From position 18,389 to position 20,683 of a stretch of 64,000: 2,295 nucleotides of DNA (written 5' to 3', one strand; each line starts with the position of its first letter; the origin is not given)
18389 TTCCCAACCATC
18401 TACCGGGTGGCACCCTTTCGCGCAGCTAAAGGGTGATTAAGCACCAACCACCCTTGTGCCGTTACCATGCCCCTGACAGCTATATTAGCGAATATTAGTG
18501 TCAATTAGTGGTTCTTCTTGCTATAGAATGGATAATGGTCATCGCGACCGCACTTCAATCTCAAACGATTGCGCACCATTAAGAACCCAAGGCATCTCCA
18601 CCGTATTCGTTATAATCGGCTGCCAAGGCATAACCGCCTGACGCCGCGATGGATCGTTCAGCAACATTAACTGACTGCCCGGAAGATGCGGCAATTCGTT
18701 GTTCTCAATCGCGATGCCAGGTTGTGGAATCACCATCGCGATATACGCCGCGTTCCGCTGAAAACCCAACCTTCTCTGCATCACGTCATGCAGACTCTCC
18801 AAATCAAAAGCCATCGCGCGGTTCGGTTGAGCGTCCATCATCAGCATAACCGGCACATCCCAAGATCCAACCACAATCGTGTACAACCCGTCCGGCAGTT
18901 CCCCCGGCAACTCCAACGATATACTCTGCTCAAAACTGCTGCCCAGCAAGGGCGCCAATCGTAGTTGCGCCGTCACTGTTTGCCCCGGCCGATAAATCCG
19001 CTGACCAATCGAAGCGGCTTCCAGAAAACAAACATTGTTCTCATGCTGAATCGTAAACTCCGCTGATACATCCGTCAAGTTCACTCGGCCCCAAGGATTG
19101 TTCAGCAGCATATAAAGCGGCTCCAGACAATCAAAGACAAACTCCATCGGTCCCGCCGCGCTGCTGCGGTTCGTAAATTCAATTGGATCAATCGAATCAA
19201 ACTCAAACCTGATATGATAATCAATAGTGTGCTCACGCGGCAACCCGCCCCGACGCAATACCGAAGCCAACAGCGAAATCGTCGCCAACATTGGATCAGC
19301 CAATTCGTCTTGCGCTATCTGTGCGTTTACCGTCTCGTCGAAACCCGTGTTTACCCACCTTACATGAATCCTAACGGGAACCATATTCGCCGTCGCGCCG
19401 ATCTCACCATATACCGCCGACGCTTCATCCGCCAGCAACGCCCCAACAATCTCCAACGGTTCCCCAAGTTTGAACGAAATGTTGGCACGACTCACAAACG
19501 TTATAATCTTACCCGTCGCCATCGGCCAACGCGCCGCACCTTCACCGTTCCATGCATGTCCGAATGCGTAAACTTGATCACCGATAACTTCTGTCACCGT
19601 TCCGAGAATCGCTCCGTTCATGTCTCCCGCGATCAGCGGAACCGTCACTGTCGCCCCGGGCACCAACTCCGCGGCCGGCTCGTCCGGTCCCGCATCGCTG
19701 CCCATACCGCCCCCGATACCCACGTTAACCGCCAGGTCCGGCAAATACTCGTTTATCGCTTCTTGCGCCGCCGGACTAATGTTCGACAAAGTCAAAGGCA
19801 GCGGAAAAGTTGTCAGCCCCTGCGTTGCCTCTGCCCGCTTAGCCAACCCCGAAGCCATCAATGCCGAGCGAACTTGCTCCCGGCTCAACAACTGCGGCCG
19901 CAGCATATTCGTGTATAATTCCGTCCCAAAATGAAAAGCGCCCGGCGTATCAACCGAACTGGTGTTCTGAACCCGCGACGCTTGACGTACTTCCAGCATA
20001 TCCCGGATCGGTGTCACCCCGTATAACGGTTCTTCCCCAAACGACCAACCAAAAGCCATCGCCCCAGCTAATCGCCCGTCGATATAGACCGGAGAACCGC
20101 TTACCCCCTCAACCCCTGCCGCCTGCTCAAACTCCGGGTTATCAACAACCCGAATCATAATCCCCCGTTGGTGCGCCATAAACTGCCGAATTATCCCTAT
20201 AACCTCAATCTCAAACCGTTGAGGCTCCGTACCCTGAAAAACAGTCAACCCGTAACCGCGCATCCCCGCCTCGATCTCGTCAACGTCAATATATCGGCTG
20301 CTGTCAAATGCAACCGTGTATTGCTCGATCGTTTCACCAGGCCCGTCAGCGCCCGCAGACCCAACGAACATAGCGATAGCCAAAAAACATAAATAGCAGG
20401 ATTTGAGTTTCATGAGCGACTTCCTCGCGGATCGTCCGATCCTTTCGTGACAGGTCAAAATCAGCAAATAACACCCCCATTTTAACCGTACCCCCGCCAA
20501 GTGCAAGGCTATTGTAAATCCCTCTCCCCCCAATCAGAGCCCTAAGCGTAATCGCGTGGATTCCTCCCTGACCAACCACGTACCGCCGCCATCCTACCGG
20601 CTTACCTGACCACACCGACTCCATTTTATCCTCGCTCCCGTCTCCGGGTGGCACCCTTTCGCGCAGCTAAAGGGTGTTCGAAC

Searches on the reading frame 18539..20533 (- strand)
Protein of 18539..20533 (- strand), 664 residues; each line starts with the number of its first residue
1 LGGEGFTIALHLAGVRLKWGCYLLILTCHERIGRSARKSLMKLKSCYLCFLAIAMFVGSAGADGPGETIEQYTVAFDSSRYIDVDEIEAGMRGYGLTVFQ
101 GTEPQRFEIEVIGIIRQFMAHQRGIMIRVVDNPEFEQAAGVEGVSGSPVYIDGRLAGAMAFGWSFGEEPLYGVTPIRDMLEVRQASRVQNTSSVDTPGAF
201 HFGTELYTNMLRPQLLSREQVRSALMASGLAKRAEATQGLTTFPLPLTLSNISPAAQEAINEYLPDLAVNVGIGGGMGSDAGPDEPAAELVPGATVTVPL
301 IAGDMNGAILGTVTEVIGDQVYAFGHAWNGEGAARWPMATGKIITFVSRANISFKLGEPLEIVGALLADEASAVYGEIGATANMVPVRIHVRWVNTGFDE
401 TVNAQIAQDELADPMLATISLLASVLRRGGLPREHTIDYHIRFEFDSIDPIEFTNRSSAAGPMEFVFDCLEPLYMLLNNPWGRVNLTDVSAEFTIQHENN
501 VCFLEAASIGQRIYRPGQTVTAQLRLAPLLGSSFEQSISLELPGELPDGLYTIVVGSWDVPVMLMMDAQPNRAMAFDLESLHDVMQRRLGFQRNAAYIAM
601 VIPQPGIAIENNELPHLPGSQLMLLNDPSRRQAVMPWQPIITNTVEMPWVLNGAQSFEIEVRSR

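Call 62: search_protein_families(library=pfam, proteins=[window:18539-20533:-], max_evalue=0.00001)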
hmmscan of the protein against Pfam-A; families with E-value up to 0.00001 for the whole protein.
window:18539-20533:- (664 aa): 1 family
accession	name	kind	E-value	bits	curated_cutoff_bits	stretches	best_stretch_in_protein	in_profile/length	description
PF05580.18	Peptidase_S55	-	2e-08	35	25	1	94-161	124-192/210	SpoIVB peptidase S55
